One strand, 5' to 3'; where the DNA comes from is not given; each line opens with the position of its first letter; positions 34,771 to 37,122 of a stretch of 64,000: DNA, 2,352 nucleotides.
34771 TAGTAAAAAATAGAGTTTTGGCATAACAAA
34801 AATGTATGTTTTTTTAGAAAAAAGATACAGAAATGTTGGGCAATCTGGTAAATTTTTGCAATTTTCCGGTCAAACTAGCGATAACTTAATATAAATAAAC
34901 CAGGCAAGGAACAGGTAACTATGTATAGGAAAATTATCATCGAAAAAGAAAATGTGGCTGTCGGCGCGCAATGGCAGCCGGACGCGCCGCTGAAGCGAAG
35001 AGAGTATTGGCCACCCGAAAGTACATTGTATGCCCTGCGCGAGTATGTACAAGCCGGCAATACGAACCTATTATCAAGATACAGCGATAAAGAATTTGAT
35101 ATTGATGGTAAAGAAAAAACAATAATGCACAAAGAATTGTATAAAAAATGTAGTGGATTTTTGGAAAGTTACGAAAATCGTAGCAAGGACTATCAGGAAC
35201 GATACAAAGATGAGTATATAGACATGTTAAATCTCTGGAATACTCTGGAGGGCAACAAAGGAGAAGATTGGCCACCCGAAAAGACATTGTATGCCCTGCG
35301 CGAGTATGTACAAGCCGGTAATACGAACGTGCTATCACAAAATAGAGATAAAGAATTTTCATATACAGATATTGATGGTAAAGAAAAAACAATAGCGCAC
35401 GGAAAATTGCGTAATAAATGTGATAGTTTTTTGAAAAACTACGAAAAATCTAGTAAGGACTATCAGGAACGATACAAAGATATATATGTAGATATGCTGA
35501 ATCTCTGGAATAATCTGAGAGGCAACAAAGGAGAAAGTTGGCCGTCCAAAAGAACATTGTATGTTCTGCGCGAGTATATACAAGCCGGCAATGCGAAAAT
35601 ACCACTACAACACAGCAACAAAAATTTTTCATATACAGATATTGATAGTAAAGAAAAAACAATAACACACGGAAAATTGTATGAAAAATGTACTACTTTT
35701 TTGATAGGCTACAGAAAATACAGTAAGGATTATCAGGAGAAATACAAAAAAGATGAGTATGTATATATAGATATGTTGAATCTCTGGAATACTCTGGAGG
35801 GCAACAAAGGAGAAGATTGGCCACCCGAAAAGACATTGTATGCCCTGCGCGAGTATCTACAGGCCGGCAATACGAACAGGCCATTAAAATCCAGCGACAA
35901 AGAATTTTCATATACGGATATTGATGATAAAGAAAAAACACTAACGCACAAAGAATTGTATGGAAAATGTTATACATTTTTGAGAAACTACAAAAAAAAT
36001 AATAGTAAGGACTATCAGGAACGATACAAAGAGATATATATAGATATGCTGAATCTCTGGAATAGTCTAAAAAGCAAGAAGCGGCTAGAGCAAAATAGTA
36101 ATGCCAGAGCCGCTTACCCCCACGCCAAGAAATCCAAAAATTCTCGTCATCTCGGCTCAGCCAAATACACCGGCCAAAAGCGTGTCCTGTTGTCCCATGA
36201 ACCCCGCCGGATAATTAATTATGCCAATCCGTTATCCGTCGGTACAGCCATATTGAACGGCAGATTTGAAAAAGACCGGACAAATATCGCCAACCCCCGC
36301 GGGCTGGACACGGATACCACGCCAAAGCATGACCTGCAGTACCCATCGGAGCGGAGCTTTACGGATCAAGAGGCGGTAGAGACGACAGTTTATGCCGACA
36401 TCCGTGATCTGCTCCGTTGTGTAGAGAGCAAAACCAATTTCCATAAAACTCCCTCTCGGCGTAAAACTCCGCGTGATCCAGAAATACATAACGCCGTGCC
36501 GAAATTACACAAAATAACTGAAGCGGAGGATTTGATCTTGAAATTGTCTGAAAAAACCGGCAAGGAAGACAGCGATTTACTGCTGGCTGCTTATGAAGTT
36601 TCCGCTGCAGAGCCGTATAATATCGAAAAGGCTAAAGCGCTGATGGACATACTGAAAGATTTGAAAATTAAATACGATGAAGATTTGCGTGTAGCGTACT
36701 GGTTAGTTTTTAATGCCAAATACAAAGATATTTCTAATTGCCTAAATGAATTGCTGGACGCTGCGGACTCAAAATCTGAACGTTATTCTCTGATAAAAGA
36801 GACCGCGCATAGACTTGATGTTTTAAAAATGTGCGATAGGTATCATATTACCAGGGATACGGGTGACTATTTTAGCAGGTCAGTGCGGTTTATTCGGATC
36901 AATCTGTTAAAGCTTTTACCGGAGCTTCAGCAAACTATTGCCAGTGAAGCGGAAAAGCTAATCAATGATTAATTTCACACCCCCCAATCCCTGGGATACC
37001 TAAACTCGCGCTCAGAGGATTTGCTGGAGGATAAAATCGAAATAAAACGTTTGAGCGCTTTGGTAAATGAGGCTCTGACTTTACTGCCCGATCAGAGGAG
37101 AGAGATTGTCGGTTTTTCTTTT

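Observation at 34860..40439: Two repeat-protein paralogs share the 5' leader and first 25 codons but carry unrelated repeat bodies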

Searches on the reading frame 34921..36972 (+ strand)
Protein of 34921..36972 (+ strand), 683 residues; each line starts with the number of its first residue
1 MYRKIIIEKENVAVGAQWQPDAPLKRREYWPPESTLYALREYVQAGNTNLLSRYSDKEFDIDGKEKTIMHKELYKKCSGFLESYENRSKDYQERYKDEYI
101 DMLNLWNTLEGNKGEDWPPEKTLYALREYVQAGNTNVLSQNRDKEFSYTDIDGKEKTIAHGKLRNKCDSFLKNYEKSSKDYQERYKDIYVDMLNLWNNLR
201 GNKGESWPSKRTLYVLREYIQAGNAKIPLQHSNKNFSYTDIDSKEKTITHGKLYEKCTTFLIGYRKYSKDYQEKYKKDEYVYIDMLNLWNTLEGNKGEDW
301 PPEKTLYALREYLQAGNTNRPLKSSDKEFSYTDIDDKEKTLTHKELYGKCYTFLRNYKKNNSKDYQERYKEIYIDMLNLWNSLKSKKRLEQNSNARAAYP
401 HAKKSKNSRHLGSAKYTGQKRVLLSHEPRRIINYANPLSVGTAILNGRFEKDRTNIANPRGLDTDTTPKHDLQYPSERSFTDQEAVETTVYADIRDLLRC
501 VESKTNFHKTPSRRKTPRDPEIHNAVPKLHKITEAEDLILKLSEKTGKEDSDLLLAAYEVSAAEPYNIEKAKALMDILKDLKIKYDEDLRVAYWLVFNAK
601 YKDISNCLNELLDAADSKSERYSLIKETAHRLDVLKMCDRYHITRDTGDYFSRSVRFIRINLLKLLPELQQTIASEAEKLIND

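Call 7: search_protein_families(library=pfam, proteins=[window:34921-36972:+], max_evalue=0.1)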
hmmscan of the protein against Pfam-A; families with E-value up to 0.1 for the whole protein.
window:34921-36972:+ (683 aa): 2 families
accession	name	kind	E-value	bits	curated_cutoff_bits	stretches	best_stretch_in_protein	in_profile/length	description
PF03004.19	Transposase_24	-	0.0036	17.9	28.7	1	371-406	3-41/138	Plant transposase (Ptta/En/Spm family)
PF03333.19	PapB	-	0.063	13.8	29.4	0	303-320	40-57/91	Adhesin biosynthesis transcription regulatory protein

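Call 10: find_encoding_contigs(protein=window:34921-36972:+, flank=10000, max_places=6)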
Protein window:34921-36972:+ (683 aa): no gene with exactly this product is on record in the collection.

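Call 18: find_homologous_proteins(query=window:34921-36972:+)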
Query window:34921-36972:+ (683 aa): 7 proteins with E <= 0.001 among 6246 candidates.
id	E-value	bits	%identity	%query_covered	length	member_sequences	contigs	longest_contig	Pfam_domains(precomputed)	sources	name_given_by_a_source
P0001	0.0e+0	1553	100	100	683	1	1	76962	-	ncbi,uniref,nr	ncbi:hypothetical protein NO1_0501 [Candidatus Termititenax aidoneus]|uniref:Uncharacterized protein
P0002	1.1e-237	809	45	85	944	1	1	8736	-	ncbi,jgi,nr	ncbi:MAG: hypothetical protein LBK68_00130 [Candidatus Margulisbacteria bacterium]|jgi:hypothetical 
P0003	1.3e-109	386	65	42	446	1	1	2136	PF23156.2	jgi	jgi:hypothetical protein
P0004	4.7e-74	268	45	50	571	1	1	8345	PF09058.16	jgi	jgi:hypothetical protein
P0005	4.2e-73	265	49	41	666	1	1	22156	-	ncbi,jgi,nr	ncbi:MAG: hypothetical protein LBK68_05955 [Candidatus Margulisbacteria bacterium]|jgi:hypothetical 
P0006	1.3e-70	257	51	40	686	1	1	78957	-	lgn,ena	-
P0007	2.2e-48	184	38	46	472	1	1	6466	-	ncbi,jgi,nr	ncbi:MAG: hypothetical protein LBL50_00635 [Candidatus Margulisbacteria bacterium]|jgi:hypothetical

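Call 21: find_encoding_contigs(protein=P0002, flank=10000, max_places=3)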
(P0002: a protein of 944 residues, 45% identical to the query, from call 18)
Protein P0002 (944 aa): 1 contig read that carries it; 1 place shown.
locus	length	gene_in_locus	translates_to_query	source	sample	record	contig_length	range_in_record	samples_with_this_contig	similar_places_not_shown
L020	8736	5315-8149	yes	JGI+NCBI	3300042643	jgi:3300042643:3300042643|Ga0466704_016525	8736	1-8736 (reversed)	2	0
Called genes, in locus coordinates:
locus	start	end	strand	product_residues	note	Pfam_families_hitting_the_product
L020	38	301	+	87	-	-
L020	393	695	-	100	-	PF14384:BrnA_antitoxin (weak)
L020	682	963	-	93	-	PF04365:BrnT_toxin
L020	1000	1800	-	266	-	PF02540:NAD_synthase, PF00733:Asn_synthase (weak)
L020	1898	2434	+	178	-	-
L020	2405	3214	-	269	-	PF00795:CN_hydrolase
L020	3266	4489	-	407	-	-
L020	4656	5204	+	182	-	PF13557:Phenol_MetA_deg (weak)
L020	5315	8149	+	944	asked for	-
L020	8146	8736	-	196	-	PF02673:BacA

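Call 22: find_encoding_contigs(protein=P0005, flank=10000, max_places=3)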
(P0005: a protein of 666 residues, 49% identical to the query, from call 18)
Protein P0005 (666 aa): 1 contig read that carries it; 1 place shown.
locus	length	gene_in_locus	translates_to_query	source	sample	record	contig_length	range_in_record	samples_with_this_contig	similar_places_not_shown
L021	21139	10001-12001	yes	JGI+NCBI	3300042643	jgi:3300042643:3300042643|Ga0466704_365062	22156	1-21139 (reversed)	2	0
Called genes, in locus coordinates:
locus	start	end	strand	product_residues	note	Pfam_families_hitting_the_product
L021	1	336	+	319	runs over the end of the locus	PF02424:ApbE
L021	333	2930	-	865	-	PF00133:tRNA-synt_1, PF09334:tRNA-synt_1g, PF13603:tRNA-synt_1_2, PF09334:tRNA-synt_1g (weak), PF08264:Anticodon_1, PF10458:Val_tRNA-synt_C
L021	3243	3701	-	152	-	-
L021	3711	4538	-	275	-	-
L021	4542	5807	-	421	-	PF00206:Lyase_1, PF10397:ADSL_C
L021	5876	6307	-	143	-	PF13470:PIN_3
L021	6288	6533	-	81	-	PF19891:DUF6364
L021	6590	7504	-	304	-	PF01256:Carb_kinase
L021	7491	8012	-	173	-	PF02677:QueH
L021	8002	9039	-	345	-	PF13428:TPR_14 (faint), PF13424:TPR_12 (faint), PF21033:RMD1-3 (faint), PF00515:TPR_1 (faint), PF07719:TPR_2 (faint)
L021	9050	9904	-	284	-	PF17827:PrmC_N, PF02475:TRM5-TYW2_MTfase (weak), PF05175:MTS, PF06325:PrmA, PF13847:Methyltransf_31, PF08241:Methyltransf_11, PF09445:Methyltransf_15, PF13649:Methyltransf_25, +2 more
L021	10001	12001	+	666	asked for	-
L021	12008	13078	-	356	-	PF03462:PCRF, PF00472:RF-1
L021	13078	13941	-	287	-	PF07136:DUF1385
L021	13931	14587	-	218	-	PF13483:Lactamase_B_3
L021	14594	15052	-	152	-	PF00692:dUTPase, PF22769:DCD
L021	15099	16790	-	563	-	PF26690:Adenylate_cycl_3rd (faint), PF09058:L27_1 (faint), PF13556:HTH_30 (faint)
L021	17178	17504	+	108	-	PF13560:HTH_31 (weak), PF01381:HTH_3, PF12844:HTH_19 (weak), PF13443:HTH_26 (weak)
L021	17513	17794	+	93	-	PF05015:HigB-like_toxin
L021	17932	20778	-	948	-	-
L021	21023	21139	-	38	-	?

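Call 23: find_encoding_contigs(protein=P0006, flank=10000, max_places=3)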
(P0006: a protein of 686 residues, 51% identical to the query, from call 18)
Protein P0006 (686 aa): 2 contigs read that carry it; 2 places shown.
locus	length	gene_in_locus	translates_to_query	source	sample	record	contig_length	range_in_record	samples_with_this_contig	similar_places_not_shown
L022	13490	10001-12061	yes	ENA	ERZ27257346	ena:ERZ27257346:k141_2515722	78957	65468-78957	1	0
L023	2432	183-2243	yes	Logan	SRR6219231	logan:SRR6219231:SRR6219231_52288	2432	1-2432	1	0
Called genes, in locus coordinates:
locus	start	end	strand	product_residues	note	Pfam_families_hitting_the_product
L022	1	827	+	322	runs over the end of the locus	PF00356:LacI, PF00532:Peripla_BP_1, PF13377:Peripla_BP_3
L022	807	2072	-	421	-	PF00919:UPF0004, PF04055:Radical_SAM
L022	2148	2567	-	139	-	PF00364:Biotin_lipoyl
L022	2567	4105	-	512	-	PF00682:HMGL-like, PF22617:HCS_D2, PF08502:LeuA_dimer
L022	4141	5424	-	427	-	PF13562:NTP_transf_4, PF25084:LbH_EIF2B (faint), PF00132:Hexapep (weak), PF25087:GMPPB_C (weak)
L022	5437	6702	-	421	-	PF13562:NTP_transf_4, PF00132:Hexapep (faint)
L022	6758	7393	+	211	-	PF01712:dNK (weak), PF02224:Cytidylate_kin, PF13189:Cytidylate_kin2, PF13238:AAA_18, PF01202:SKI (faint), PF13207:AAA_17 (weak)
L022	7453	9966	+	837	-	-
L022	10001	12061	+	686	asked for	-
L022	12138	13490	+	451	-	?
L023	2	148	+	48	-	?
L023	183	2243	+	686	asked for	-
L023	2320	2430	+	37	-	?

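Call 29: search_protein_families(library=pfam, proteins=[P0004, P0005, P0006, P0002, L021:17932-20778:-, L022:7453-9966:+, L022:12138-13490:+, L021:15099-16790:-], max_evalue=0.01)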
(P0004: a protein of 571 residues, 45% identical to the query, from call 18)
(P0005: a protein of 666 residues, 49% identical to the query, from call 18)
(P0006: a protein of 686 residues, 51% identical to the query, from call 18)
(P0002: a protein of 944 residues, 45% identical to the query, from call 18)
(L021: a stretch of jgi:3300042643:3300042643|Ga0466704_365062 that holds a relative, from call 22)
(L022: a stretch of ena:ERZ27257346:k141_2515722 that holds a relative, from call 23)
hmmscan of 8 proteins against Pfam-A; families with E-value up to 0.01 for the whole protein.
P0004 (571 aa): 3 families
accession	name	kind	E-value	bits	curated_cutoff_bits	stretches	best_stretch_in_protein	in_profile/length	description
PF09058.15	L27_1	-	1.4e-10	41.3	29.7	0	131-154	19-42/59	L27_1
PF22771.1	ToxA_barrel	-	0.00023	22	27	0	184-212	2-32/89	Dermonecrotic toxin, barrel-like domain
PF25191.1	DUF7832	-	0.0046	17.5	27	0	165-189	83-107/115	Domain of unknown function (DUF7832)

P0005 (666 aa): 0 families

P0006 (686 aa): 0 families

P0002 (944 aa): 3 families
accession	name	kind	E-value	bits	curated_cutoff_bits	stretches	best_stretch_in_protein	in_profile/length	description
PF17963.7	Big_9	-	0.003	18.8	23.6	0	513-532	64-83/89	Bacterial Ig domain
PF21144.2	Aquarius_N_3rd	-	0.0054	17.9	27.9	0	378-396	8-26/96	Intron-binding protein aquarius insert domain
PF04124.18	Dor1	-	0.0061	15.9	23.3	0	443-574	30-109/339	Dor1-like family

L021:17932-20778:- (948 aa): 2 families
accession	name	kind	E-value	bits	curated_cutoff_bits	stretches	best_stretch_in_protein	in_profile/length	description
PF15056.11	NRN1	-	0.001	19.7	27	0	469-493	52-76/89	Neuritin protein family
PF07606.16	DUF1569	-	0.0049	17.5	21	0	190-228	11-48/152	Protein of unknown function (DUF1569)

L022:7453-9966:+ (837 aa): 0 families

L022:12138-13490:+ (451 aa): 8 families
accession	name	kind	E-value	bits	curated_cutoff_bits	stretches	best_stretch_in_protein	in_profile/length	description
PF22920.2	UvrC_RNaseH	-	5.9e-06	26.6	24.3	0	47-91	25-71/116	UvrC Ribonuclease H-like domain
PF14475.11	Mso1_Sec1_bdg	-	0.00014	21.8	29.1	0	145-160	23-38/40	Sec1-binding region of Mso1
PF08281.18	Sigma70_r4_2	-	0.00023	21.2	25.7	0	194-223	24-53/54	Sigma-70, region 4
PF02775.26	TPP_enzyme_C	-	0.00078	19.7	21.9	0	187-230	99-142/151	Thiamine pyrophosphate enzyme, C-terminal TPP binding domain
PF04545.22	Sigma70_r4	-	0.0017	18.3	24.1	0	37-68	18-49/50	Sigma-70, region 4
PF14061.12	Mtf2_C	-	0.0027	18.4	27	0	118-130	7-19/48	Polycomb-like MTF2 factor 2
PF13384.12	HTH_23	-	0.0054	16.9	24.6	0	40-58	18-36/50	Homeodomain-like domain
PF23713.2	WH_Egal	-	0.0087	17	27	0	24-68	4-47/69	Egalitarian winged helix domain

L021:15099-16790:- (563 aa): 2 families
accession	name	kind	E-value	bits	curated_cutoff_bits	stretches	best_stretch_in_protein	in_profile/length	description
PF09058.15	L27_1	-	6.2e-09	36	29.7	0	130-153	18-41/59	L27_1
PF13556.12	HTH_30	-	6.6e-06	26.3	27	0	69-90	29-50/59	PucR C-terminal helix-turn-helix domain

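Call 35: find_encoding_contigs(protein=P0003, flank=10000, max_places=3)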
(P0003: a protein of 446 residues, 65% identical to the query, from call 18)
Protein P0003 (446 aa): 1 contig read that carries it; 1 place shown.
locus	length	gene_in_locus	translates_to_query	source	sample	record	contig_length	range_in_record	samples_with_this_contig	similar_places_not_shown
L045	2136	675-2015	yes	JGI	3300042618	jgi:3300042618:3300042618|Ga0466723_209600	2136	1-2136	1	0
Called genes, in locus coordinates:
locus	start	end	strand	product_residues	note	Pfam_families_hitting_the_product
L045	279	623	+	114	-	PF23156:DUF7054 (faint)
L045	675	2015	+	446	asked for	PF23156:DUF7054 (faint)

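Call 36: find_encoding_contigs(protein=P0004, flank=10000, max_places=3)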
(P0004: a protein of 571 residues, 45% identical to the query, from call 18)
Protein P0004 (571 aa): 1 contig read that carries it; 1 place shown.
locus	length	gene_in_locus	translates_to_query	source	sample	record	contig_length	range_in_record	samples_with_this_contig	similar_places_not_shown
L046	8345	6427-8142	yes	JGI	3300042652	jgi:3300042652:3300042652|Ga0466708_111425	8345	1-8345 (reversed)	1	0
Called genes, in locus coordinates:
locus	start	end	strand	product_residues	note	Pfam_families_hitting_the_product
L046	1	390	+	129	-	?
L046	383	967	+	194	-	PF00475:IGPD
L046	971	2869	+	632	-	PF06480:FtsH_ext (weak), PF05496:RuvB_N (faint), PF00004:AAA, PF07728:AAA_5 (faint), PF17862:AAA_lid_3, PF01434:Peptidase_M41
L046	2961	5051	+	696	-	PF01138:RNase_PH, PF03725:RNase_PH_C, PF03726:PNPase, PF01138:RNase_PH, PF03725:RNase_PH_C (weak), PF00013:KH_1, PF00575:S1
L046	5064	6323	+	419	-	PF00675:Peptidase_M16, PF05193:Peptidase_M16_C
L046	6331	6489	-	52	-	-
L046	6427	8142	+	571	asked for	PF09058:L27_1 (faint)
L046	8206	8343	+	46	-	?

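Call 54: predict_structure(alignment_id=A3)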
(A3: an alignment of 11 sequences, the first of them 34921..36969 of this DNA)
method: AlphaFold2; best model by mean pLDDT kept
length: 683 residues; sequences in the alignment: 11
mean_pLDDT: 67.2   pTM: 0.36
mean pLDDT of the five models: 67.2, 66.0, 65.2, 64.0, 61.8
residues with pLDDT >= 90: 31; 70-90: 373; 50-70: 131; < 50: 148
segments of 3 or more residues with pLDDT < 50: 1-4, 8-28, 111-116, 201-206, 265-278, 294-299, 386-430, 450-477, 512-525
pLDDT, mean of each block of 10 residues (from residue 1): 45 36 38 80 69 66 66 80 81 80 71 52 81 62 73 78 78 71 72 68 48 77 70 76 78 73 51 47 65 45 78 76 75 70 80 76 69 79 52 25 24 26 32 66 67 33 35 49 84 81 57 42 52 88 85 91 86 86 81 89 92 86 89 80 58 82 88 83 70
secondary structure, 60 per line:
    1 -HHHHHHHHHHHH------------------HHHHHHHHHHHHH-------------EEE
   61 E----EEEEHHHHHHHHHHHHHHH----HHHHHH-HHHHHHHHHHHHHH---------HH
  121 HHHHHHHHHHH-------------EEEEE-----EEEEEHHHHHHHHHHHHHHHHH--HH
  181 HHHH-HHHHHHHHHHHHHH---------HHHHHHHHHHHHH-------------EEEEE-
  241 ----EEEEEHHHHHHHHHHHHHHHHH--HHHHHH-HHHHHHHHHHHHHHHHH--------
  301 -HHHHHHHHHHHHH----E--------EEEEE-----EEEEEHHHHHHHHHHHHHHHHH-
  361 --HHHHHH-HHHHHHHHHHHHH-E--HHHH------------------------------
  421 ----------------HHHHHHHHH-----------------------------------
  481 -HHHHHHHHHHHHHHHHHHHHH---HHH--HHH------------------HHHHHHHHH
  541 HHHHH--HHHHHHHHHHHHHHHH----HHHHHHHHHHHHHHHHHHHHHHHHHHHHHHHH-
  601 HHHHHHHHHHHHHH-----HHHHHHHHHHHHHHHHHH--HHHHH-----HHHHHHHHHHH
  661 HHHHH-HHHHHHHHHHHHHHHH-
elements in order (helices of 4 or more, strands of 3 or more residues): H2-13 H32-44 E58-61 E66-69 H70-84 H89-94 H96-109 H119-131 E145-149 E155-159 H160-176 H179-184 H186-199 H209-221 E235-239 E245-249 H250-266 H269-274 H276-292 H302-314 E328-332 E338-342 H343-359 H363-368 H370-382 H387-390 H437-445 H482-502 H532-545 H548-563 H568-599 H601-614 H620-637 H640-644 H650-665 H667-682

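Call 56: fold_search(model_id=the predicted structure, library=pdb)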
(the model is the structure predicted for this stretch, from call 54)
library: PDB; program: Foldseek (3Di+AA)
matches with E <= 10: 323; with E <= 0.001: 0
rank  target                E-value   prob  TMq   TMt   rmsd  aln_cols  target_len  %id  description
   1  6rql_O                3.3e-01  0.11  0.09  0.11  30.1       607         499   11  RNA Polymerase I Closed Conformation 2 (CC2) (released 2019-12-11)
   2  8qyz_F                5.3e-01  0.07  0.11  0.08  25.7       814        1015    9  Crystal structure of hiNES2 in complex with Xpo1 and RanGTP (released 2024-11-06)
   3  1tr2_B                8.2e-01  0.05  0.09  0.06  35.4       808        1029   10  Crystal structure of human full-length vinculin (residues 1-1066) (released 2005-11-15)
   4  6fuy                  9.4e-01  0.07  0.10  0.08  32.1       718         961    9  Crystal structure of human full-length vinculin-T12-A974K (residues 1-1066) (released 2018-03-14)
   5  8gsw_A                1.1e+00  0.08  0.07  0.11  18.5       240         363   14  Crystal structure of human cardiac alpha actin A108G mutant (AMPPNP state) in complex with fragmin F1 domain (released 2023-03-08)
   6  9kcs                  1.1e+00  0.04  0.07  0.09  27.6       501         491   11  Crystal structure of Tagatose 4-epimerase with one glycerol from Thermoprotei archaeon (released 2025-11-05)
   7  6skl_X                1.2e+00  0.04  0.09  0.11  33.9       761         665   11  Cryo-EM structure of the CMG Fork Protection Complex at a replication fork - Conformation 1 (released 2020-05-06)
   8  6x2o_C                1.3e+00  0.05  0.11  0.10  22.1       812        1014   10  Crystal Structure of unliganded CRM1(E571K)-Ran-RanBP1 (released 2020-07-01)
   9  2q1n_B                1.3e+00  0.06  0.07  0.10  18.6       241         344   13  Actin Dimer Cross-linked Between Residues 41 and 374 (released 2007-06-05)
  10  9wms_m                1.3e+00  0.02  0.06  0.04  32.8       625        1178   10  Co-transcriptional histone H3K36 methylation complex containing RNA polymerase II elongation complex, Set2, and the up (released 2025-12-24)
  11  1dow_A                1.5e+00  0.12  0.09  0.20  17.1       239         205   13  CRYSTAL STRUCTURE OF A CHIMERA OF BETA-CATENIN AND ALPHA-CATENIN (released 2000-07-12)
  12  3wyf_C                1.5e+00  0.04  0.10  0.07  24.6       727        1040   10  Crystal structure of Xpo1p-Yrb2p-Gsp1p-GTP complex (released 2014-11-12)
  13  5xfl_D                1.8e+00  0.06  0.07  0.11  21.2       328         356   10  Crystal structure of the force-sensing device region of alpha N-catenin (released 2018-03-28)
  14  5uf7                  1.8e+00  0.06  0.10  0.13  29.8       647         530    8  CRYSTAL STRUCTURE OF MUNC13-1 MUN DOMAIN (released 2017-02-15)
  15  1h1v_A                1.8e+00  0.05  0.07  0.10  19.1       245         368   13  gelsolin G4-G6/actin complex (released 2003-01-24)
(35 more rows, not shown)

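Call 72: search_protein_families(library=pfam, proteins=[L020:1898-2434:+], max_evalue=1)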
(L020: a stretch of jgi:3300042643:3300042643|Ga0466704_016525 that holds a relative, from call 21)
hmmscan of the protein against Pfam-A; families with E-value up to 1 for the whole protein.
L020:1898-2434:+ (178 aa): 3 families
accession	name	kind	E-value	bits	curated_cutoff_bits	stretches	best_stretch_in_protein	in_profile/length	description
PF08281.18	Sigma70_r4_2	-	0.045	13.8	25.7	1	106-157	5-52/54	Sigma-70, region 4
PF04545.22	Sigma70_r4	-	0.084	12.8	24.1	1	108-144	1-33/50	Sigma-70, region 4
PF08279.18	HTH_11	-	0.15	12.4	25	1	116-153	2-37/55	HTH domain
